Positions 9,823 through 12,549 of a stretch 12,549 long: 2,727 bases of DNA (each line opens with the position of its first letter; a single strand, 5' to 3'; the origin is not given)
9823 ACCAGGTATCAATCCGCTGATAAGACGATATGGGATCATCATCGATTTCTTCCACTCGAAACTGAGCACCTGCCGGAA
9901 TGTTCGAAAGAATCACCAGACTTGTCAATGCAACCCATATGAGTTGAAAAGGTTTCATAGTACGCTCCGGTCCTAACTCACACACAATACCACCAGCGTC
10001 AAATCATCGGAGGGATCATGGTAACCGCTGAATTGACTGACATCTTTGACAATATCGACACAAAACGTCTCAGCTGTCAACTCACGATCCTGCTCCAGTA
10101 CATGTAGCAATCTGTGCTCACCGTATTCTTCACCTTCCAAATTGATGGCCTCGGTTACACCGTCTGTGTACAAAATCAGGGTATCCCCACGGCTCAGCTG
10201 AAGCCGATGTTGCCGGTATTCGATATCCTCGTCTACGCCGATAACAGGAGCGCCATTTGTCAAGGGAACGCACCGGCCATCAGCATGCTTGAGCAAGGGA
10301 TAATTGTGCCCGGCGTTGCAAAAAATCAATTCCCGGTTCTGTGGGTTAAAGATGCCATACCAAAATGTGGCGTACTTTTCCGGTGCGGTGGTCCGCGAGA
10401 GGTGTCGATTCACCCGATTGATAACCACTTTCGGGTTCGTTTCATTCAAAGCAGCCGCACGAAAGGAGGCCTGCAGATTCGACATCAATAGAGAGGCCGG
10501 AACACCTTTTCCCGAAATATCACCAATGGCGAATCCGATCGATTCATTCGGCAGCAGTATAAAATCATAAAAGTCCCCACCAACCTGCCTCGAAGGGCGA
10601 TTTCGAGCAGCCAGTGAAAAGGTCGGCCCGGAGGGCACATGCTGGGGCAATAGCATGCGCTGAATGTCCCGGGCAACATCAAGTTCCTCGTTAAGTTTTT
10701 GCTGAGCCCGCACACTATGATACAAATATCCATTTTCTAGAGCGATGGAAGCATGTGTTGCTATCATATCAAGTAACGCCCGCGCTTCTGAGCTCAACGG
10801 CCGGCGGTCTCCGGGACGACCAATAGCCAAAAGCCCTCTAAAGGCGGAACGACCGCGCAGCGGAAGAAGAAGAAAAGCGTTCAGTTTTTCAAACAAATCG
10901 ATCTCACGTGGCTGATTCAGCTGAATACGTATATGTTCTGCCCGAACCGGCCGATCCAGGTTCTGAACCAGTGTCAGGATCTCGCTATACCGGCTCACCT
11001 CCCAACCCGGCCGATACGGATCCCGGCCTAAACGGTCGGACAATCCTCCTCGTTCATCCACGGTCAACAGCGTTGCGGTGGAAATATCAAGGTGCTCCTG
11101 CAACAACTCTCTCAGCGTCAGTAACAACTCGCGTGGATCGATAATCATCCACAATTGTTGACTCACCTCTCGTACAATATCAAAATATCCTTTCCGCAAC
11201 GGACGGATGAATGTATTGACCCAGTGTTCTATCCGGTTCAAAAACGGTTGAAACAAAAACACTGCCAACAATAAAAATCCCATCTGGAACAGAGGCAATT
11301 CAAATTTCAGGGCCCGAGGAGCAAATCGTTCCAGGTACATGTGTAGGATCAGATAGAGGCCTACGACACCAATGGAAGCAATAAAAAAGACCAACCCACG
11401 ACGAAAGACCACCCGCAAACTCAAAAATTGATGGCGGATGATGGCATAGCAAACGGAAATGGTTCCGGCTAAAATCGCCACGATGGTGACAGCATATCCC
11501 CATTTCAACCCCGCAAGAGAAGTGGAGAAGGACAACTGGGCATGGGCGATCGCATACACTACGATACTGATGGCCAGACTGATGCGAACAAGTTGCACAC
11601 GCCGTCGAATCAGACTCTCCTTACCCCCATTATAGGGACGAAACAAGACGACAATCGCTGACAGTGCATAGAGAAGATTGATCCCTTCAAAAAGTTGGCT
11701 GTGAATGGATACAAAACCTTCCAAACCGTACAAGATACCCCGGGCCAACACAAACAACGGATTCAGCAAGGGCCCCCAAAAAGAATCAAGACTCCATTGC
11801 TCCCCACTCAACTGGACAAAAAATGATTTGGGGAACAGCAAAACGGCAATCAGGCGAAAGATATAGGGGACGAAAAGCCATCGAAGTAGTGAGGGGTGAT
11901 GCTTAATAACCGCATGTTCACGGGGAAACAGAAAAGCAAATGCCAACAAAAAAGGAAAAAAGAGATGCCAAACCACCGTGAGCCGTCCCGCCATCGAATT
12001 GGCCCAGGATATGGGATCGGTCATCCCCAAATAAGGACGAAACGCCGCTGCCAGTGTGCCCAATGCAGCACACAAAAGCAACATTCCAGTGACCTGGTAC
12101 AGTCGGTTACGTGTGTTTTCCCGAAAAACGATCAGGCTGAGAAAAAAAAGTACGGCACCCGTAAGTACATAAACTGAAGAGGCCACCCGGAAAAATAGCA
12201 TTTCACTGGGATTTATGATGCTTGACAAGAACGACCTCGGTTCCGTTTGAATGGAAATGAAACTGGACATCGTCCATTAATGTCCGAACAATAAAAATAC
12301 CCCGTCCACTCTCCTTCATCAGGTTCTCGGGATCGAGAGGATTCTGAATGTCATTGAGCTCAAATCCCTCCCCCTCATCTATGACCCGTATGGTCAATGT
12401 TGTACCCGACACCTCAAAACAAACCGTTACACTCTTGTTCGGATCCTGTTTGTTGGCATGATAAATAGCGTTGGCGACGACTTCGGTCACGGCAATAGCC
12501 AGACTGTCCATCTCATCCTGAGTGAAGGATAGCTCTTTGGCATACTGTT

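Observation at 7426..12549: Partner-switching kinase and membrane PP2C phosphatase run directly into two Omp85-family barrels, with no sigma factor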

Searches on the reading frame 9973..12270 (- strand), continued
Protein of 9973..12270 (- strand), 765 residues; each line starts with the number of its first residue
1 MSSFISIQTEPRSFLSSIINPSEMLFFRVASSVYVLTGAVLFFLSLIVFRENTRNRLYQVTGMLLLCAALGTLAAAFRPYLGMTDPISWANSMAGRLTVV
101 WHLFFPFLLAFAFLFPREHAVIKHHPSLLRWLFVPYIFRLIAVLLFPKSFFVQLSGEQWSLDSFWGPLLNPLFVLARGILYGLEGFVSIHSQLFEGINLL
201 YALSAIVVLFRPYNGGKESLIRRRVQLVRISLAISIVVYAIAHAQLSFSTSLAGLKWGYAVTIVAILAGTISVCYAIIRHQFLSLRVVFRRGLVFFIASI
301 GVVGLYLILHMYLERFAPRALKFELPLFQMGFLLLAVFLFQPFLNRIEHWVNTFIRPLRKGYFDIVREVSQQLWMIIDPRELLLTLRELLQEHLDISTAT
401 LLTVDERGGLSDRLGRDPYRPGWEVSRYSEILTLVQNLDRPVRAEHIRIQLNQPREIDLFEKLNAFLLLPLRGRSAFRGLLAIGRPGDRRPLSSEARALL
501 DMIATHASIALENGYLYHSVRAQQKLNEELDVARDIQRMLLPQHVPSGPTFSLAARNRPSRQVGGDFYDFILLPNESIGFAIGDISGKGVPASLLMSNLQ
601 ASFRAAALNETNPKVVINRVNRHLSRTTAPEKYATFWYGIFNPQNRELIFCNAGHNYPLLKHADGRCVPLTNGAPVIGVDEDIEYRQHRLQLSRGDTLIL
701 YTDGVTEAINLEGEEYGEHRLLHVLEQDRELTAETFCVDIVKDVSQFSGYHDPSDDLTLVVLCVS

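Call 86: search_protein_families(library=pfam, proteins=[L104:17-1075:+, L104:1150-1836:+, L104:1976-2317:+, L104:2412-3083:+, L104:3088-4473:+, L104:4506-5726:+, L104:5756-6736:+, L104:7288-7935:+, L104:7938-8411:+, L104:8392-9063:+], max_evalue=0.001)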
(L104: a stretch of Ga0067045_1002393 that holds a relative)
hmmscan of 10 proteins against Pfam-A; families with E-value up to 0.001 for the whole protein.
L104:17-1075:+ (353 aa): 2 families
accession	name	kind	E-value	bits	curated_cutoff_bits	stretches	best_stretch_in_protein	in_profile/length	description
PF04055.27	Radical_SAM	-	2.2e-08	34.9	29.5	1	26-154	2-136/166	Radical SAM superfamily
PF13186.11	SPASM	-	4.2e-06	27.4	21.5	1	269-319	5-67/67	Iron-sulfur cluster-binding domain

L104:1150-1836:+ (229 aa): 0 families

L104:1976-2317:+ (114 aa): 2 families
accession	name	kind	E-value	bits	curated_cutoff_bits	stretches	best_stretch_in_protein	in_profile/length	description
PF01740.26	STAS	-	8.5e-16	58.1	22.6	1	6-107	5-106/106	STAS domain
PF13466.11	STAS_2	-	1.2e-07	32.3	29.2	1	27-91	13-76/80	STAS domain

L104:2412-3083:+ (224 aa): 1 family
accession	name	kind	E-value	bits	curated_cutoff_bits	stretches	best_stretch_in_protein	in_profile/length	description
PF18935.5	DUF5683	-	1e-21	78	26.7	1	80-211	3-129/151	Family of unknown function (DUF5683)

L104:3088-4473:+ (462 aa): 3 families
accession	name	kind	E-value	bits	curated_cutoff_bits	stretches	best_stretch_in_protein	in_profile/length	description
PF02518.31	HATPase_c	-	3.6e-26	92.2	26.4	1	348-458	3-109/111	Histidine kinase-, DNA gyrase B-, and HSP90-like ATPase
PF14501.12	HATPase_c_5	-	1e-06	29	22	1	349-444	4-90/102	GHKL domain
PF00512.31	HisKA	-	1.5e-05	25.4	26.9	0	207-235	2-30/66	His Kinase A (phospho-acceptor) domain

L104:4506-5726:+ (407 aa): 3 families
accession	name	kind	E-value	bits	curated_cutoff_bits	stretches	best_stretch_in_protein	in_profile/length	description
PF02518.31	HATPase_c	-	7.8e-26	91.1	26.4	1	281-400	1-110/111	Histidine kinase-, DNA gyrase B-, and HSP90-like ATPase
PF00072.30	Response_reg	-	2e-21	76.7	30.2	1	20-129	1-110/111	Response regulator receiver domain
PF00512.31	HisKA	-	2.5e-10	40.7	26.9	1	171-235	3-64/66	His Kinase A (phospho-acceptor) domain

L104:5756-6736:+ (327 aa): 1 family
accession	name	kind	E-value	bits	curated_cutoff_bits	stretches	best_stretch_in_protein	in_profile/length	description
PF04055.27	Radical_SAM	-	6e-10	40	29.5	1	14-182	1-165/166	Radical SAM superfamily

L104:7288-7935:+ (216 aa): 2 families
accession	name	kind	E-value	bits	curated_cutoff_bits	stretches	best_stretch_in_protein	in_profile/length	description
PF14681.12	UPRTase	-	6.9e-75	251.5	27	1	17-215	4-206/206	Uracil phosphoribosyltransferase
PF00156.33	Pribosyltran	-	6.5e-09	35.7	26.3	1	77-174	29-130/158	Phosphoribosyl transferase domain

L104:7938-8411:+ (158 aa): 2 families
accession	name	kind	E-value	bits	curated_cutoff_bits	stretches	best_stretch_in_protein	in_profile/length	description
PF13581.12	HATPase_c_2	-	5e-26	91.6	27.4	1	27-150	2-127/127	Histidine kinase-like ATPase domain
PF02518.31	HATPase_c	-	0.00015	22.6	26.4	1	56-134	5-86/111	Histidine kinase-, DNA gyrase B-, and HSP90-like ATPase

L104:8392-9063:+ (224 aa): 0 families

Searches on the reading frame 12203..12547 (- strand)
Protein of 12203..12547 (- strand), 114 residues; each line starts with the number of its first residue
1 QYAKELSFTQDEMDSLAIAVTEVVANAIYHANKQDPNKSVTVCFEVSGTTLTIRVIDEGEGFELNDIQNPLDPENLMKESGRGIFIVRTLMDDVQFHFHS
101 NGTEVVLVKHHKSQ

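Call 10: search_protein_families(library=pfam, proteins=[window:12203-12547:-], max_evalue=0.01)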
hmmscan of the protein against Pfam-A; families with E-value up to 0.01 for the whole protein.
window:12203-12547:- (114 aa): 2 families
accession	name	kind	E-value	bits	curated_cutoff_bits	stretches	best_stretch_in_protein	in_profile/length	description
PF13581.12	HATPase_c_2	-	1.5e-25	90.1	27.4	1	6-109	22-127/127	Histidine kinase-like ATPase domain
PF02518.31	HATPase_c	-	3.9e-08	34.1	26.4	1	15-106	5-104/111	Histidine kinase-, DNA gyrase B-, and HSP90-like ATPase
